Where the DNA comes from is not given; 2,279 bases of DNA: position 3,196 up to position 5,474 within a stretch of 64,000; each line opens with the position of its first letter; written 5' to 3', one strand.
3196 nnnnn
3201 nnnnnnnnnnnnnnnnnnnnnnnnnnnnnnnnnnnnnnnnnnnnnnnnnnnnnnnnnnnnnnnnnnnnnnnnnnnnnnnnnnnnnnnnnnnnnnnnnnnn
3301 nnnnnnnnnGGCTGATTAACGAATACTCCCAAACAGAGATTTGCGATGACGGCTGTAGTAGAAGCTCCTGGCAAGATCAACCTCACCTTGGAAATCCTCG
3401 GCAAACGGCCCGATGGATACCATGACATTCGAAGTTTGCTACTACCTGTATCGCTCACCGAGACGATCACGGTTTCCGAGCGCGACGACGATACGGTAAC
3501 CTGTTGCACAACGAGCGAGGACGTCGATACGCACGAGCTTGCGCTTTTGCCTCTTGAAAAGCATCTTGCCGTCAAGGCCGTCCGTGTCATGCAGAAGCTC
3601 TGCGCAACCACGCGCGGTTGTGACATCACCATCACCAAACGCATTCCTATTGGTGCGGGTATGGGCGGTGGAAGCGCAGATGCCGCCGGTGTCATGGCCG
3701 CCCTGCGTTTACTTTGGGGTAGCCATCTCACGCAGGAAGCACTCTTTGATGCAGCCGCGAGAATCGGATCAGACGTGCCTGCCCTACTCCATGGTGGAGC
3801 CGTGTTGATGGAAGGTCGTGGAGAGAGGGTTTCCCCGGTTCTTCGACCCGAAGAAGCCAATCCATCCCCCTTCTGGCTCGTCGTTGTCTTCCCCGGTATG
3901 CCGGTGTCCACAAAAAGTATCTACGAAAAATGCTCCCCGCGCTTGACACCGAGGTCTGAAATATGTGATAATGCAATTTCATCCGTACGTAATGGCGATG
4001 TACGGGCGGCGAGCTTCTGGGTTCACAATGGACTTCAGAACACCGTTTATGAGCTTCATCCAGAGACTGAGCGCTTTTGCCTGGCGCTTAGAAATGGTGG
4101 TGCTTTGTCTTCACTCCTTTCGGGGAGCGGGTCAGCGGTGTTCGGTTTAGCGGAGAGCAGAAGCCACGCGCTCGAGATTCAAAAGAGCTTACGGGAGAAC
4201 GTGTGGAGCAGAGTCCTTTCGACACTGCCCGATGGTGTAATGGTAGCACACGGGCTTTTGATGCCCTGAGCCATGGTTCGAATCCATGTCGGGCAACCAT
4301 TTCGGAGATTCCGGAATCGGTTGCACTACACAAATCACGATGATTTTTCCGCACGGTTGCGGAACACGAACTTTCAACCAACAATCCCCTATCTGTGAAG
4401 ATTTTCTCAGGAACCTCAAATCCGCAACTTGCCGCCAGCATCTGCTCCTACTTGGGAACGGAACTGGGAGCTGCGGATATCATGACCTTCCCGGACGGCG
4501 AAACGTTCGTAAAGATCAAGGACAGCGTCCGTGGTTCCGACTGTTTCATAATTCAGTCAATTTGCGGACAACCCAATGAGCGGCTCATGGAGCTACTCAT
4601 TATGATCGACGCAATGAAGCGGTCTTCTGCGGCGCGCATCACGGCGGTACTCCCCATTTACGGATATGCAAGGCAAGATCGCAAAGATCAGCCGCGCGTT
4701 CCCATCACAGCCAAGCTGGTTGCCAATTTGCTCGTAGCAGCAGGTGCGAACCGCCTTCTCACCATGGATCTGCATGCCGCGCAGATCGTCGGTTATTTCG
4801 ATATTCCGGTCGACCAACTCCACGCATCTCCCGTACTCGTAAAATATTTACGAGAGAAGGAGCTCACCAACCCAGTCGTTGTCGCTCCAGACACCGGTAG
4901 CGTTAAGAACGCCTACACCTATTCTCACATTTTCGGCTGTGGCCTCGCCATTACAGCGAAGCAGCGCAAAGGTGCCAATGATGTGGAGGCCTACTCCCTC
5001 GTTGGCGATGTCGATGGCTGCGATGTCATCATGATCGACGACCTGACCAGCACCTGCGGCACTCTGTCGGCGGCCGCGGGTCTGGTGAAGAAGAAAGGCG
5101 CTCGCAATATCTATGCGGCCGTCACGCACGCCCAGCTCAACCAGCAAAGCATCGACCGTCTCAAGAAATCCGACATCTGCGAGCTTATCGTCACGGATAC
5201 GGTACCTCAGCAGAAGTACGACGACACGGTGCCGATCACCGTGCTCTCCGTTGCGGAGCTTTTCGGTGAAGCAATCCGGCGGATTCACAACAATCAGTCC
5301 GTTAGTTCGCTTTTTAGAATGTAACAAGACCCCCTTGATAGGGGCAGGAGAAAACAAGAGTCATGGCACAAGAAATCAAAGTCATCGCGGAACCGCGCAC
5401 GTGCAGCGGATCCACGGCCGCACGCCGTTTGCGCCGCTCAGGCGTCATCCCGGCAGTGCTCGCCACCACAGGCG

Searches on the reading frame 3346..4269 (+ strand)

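Call 86: search_protein_families(library=pfam, proteins=[window:3346-4269:+], max_evalue=0.0001)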
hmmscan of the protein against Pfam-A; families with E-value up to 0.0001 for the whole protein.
window:3346-4269:+ (307 aa): 2 families
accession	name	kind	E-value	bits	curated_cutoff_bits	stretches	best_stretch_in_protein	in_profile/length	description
PF00288.32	GHMP_kinases_N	-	1.2e-16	61.1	22.3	1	74-151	2-87/87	GHMP kinases N terminal domain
PF08544.19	GHMP_kinases_C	-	7.9e-09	36.2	21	1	223-285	14-82/85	GHMP kinases C terminal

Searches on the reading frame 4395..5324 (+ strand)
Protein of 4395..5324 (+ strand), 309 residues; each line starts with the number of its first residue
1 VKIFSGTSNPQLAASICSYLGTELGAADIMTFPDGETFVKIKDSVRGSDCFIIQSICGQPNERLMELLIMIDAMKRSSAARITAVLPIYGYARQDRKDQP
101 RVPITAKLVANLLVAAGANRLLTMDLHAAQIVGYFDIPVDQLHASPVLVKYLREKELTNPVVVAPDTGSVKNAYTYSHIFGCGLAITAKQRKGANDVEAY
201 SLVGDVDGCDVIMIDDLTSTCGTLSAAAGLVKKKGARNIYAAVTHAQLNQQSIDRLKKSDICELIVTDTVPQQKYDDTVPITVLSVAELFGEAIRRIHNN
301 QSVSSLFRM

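Call 86: search_protein_families(library=pfam, proteins=[window:4395-5324:+], max_evalue=0.0001)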
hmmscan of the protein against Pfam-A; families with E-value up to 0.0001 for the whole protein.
window:4395-5324:+ (309 aa): 3 families
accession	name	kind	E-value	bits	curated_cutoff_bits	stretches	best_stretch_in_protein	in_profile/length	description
PF13793.12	Pribosyltran_N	-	2.8e-52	175.9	25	1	1-117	1-117/117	N-terminal domain of ribose phosphate pyrophosphokinase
PF14572.12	Pribosyl_synth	-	1.4e-26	94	27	1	201-308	76-184/184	Phosphoribosyl synthetase-associated domain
PF00156.33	Pribosyltran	-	4.8e-13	49.2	26.3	1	150-252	21-131/158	Phosphoribosyl transferase domain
